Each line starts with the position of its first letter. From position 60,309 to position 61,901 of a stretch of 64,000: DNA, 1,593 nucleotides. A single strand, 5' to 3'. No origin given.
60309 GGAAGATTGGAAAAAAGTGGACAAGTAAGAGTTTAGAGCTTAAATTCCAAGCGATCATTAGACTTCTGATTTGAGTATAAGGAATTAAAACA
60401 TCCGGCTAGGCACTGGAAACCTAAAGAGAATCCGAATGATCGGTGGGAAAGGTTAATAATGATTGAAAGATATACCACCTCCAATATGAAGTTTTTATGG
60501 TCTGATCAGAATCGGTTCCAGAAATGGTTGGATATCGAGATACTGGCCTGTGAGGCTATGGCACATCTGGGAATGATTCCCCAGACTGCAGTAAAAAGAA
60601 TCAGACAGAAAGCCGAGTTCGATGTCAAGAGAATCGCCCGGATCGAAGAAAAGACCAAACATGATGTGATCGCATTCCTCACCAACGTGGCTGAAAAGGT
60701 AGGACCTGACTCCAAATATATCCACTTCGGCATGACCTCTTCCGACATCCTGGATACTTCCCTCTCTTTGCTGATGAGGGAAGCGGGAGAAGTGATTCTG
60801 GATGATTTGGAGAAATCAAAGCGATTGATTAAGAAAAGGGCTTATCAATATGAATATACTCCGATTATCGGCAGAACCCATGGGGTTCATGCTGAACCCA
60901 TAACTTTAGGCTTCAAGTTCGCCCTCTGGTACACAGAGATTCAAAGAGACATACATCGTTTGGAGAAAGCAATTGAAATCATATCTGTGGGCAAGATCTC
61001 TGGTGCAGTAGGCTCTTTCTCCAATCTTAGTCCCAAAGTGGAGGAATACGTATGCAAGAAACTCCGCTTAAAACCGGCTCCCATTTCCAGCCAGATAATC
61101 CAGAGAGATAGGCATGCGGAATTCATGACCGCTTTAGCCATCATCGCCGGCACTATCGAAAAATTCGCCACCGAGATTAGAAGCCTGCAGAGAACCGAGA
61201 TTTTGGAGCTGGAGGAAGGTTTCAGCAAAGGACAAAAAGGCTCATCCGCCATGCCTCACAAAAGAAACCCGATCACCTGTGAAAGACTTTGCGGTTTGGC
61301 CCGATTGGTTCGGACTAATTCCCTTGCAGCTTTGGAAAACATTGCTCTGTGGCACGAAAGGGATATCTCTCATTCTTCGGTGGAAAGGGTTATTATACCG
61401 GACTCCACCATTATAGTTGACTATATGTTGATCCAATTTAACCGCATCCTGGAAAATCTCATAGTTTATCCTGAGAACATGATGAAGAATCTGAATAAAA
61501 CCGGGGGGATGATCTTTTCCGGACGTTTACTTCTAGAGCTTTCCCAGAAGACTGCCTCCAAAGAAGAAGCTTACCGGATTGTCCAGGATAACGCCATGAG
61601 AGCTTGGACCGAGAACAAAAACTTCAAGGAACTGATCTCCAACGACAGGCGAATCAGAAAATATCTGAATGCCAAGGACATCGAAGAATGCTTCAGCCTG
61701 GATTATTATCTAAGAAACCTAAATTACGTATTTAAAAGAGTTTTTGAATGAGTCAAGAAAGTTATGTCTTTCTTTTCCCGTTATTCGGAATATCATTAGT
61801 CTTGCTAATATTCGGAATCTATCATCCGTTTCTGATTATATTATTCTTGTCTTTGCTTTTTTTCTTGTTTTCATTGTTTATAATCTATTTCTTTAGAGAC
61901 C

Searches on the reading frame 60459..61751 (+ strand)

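Call 51: search_protein_families(library=pfam, proteins=[window:60459-61751:+], max_evalue=0.00001)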
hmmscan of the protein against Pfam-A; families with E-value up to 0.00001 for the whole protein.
window:60459-61751:+ (430 aa): 2 families
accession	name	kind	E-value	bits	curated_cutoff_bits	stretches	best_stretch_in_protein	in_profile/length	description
PF00206.25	Lyase_1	-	2e-59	202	27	1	7-283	7-309/312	Lyase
PF10397.14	ADSL_C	-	2.3e-21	76.3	32.7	1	350-428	1-79/79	Adenylosuccinate lyase C-terminus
